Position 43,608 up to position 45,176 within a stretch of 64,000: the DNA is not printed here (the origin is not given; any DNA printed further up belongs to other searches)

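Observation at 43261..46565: Candidate undescribed two-gene system: double pseudo-AAA+ protein plus membrane caspase-TPR protein between hslVU and hrcA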

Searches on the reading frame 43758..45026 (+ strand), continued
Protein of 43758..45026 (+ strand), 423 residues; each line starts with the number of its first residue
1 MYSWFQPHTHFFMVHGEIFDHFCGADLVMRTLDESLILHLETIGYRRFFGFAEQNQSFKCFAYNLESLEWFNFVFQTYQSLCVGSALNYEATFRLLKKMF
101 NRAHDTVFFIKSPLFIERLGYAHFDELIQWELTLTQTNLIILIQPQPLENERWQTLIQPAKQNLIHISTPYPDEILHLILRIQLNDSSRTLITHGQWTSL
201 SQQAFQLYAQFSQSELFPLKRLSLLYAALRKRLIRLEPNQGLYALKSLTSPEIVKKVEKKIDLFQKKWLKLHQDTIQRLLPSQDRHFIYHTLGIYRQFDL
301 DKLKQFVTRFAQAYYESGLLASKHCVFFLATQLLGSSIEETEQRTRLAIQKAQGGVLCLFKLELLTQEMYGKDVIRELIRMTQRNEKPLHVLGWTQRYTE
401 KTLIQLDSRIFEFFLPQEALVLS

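Call 21: search_protein_families(library=padloc, proteins=[P0136, P0173, P0143, P0123, P0133, P0190, P0129, P0126], max_evalue=0.00001)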
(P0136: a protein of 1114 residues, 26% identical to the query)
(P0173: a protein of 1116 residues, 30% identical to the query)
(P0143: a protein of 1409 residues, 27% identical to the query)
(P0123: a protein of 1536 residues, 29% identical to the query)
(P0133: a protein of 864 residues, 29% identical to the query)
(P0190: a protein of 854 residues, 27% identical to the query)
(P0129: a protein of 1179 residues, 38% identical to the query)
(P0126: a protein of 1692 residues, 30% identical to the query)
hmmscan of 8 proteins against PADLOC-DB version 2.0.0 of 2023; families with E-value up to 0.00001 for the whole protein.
P0136 (1114 aa): 11 families
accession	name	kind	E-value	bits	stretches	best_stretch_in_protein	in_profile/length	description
PDLC02959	RT-Protease_XI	-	9.5e-18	62.4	1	915-1087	339-492/510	single gene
PDLC02960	RT-Protease_XI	-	1.9e-17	61.4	1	889-1086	311-487/506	single gene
PDLC04593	PDC-M35A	-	2.4e-15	54.9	1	916-1087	8-186/216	-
PDLC03855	LmuA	-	1.2e-12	45.9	1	930-1097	16-186/425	-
PDLC04232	IetA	-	6.2e-12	43.6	0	314-441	74-183/330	-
PDLC02196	IetA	-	9.6e-12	43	0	364-527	117-269/374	-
PDLC00915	TRIP13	-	2.1e-09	35.2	0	628-703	51-126/302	TRIP13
PDLC04140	mad8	-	1.4e-07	29.3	0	369-391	27-49/314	mads_8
PDLC02159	Avs1b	-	8.1e-07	24.7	1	927-1020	16-107/1924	-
PDLC03838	DolB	-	9.5e-07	26.4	0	605-692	130-216/375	-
PDLC02195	IetA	-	6e-06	23.8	0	336-392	106-160/395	-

P0173 (1116 aa): 7 families
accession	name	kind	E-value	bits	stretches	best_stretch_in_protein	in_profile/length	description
PDLC02196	IetA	-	3.4e-11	41.2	1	639-769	97-226/374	-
PDLC04140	mad8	-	1.9e-10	38.8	0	379-408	17-46/314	mads_8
PDLC04232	IetA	-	2.6e-09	35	0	391-465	118-187/330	-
PDLC04593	PDC-M35A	-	4.1e-08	31.3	1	930-1099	9-188/216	-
PDLC00915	TRIP13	-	2.6e-07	28.3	0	654-725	53-124/302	TRIP13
PDLC02195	IetA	-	3.1e-06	24.7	0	638-763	111-235/395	-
PDLC03855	LmuA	-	6.3e-06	23.7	1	943-1085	16-164/425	-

P0143 (1409 aa): 12 families
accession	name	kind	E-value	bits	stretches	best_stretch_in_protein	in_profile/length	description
PDLC02196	IetA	-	3e-19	67.7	2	904-1106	95-285/374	-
PDLC04232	IetA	-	2.6e-16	58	2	885-1008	64-186/330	-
PDLC02959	RT-Protease_XI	-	4.1e-15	53.7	1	1199-1380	325-490/510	single gene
PDLC02960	RT-Protease_XI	-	2.7e-14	51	1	1198-1386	321-487/506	single gene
PDLC03855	LmuA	-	1.7e-13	48.7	1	1216-1381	11-175/425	-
PDLC00915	TRIP13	-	2.5e-13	48.1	0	889-992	20-122/302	TRIP13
PDLC04593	PDC-M35A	-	4.5e-12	44.2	1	1215-1384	9-186/216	-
PDLC04140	mad8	-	1.2e-09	36.1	0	647-800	27-115/314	mads_8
PDLC02195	IetA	-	8.8e-09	33.1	0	648-671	138-161/395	-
PDLC00169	HamA1|HamA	-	3.6e-08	30.3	1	1211-1380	11-174/483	DUF1837 domain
PDLC03838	DolB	-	4.9e-08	30.6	0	630-836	150-357/375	-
PDLC00914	TRIP13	-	4.8e-06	24.2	0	889-1010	15-157/302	TRIP13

P0123 (1536 aa): 11 families
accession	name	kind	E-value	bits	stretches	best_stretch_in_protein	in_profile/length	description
PDLC04232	IetA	-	2.2e-36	123.9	3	377-631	30-265/330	-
PDLC02196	IetA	-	1.5e-32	111.5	3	445-627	94-267/374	-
PDLC04231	IetA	-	1.1e-18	66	1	415-621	57-256/262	-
PDLC02195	IetA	-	7.4e-18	63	0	442-547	106-203/395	-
PDLC00915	TRIP13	-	2.1e-12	45.1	0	759-811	66-118/302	TRIP13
PDLC04140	mad8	-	5.2e-12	43.9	0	1310-1393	25-86/314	mads_8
PDLC00141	GajB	-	6.8e-08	29.3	0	1307-1336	10-39/572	UrvD helicase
PDLC02911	VakA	-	3.1e-07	29.1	0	1313-1334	3-24/163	-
PDLC05079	PDC-S73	-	3.5e-07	27.4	0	1028-1060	184-216/752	-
PDLC04562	PDC-M29A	-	3e-06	24.7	0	1036-1058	27-49/410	-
PDLC03838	DolB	-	6.1e-06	23.7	0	479-511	169-199/375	-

P0133 (864 aa): 7 families
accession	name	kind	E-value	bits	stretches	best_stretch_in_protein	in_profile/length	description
PDLC02196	IetA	-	2.2e-13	48.4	1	608-790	90-265/374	-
PDLC04232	IetA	-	1.4e-12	45.7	1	604-754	80-228/330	-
PDLC00915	TRIP13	-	1.9e-12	45.2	0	359-420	62-125/302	TRIP13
PDLC03838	DolB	-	2.1e-11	41.7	1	625-831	150-360/375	-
PDLC02195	IetA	-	1.2e-07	29.4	0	613-753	110-248/395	-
PDLC04140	mad8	-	4.2e-07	27.8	0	360-474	29-101/314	mads_8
PDLC04606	PDC-M37B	-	5.4e-06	23.8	0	344-384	160-200/390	-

P0190 (854 aa): 7 families
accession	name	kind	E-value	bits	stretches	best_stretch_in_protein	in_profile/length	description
PDLC02196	IetA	-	1.3e-19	68.9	2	302-518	65-269/374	-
PDLC04232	IetA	-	1.1e-17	62.5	2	336-472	94-221/330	-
PDLC00915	TRIP13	-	4.6e-11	40.7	0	594-694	23-125/302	TRIP13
PDLC02195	IetA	-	3.1e-10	37.9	0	357-508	134-274/395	-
PDLC04231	IetA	-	1.6e-09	36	0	361-472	118-222/262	-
PDLC00914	TRIP13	-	3e-07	28.2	0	308-465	21-183/302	TRIP13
PDLC04140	mad8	-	1.1e-06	26.4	0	360-436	27-86/314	mads_8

P0129 (1179 aa): 6 families
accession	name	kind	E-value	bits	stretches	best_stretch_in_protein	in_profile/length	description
PDLC04232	IetA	-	8.2e-15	53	0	950-1025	112-183/330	-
PDLC02196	IetA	-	1.4e-14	52.3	0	361-448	111-193/374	-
PDLC00915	TRIP13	-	9e-12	43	0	954-1016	64-126/302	TRIP13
PDLC04140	mad8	-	9e-11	39.8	0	665-774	27-112/314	mads_8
PDLC03838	DolB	-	2.9e-10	37.9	0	789-865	291-368/375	-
PDLC02195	IetA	-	8.3e-08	29.9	0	363-396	128-161/395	-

P0126 (1692 aa): 2 families
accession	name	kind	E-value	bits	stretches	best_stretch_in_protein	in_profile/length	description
PDLC04593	PDC-M35A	-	4.3e-07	27.9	0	1562-1677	84-196/216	-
PDLC03855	LmuA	-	5.9e-07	27.1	1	1500-1667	15-178/425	-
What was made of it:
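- Closest known: IetAS and other ATPase-plus-protease defence pairs. Same: Long-form relatives give partial IetA matches (call 21).
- Long-form relatives give partial hits to the ATPase IetA of the IetAS defence pair and carry trypsin domains like those of defence proteases (call 21).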
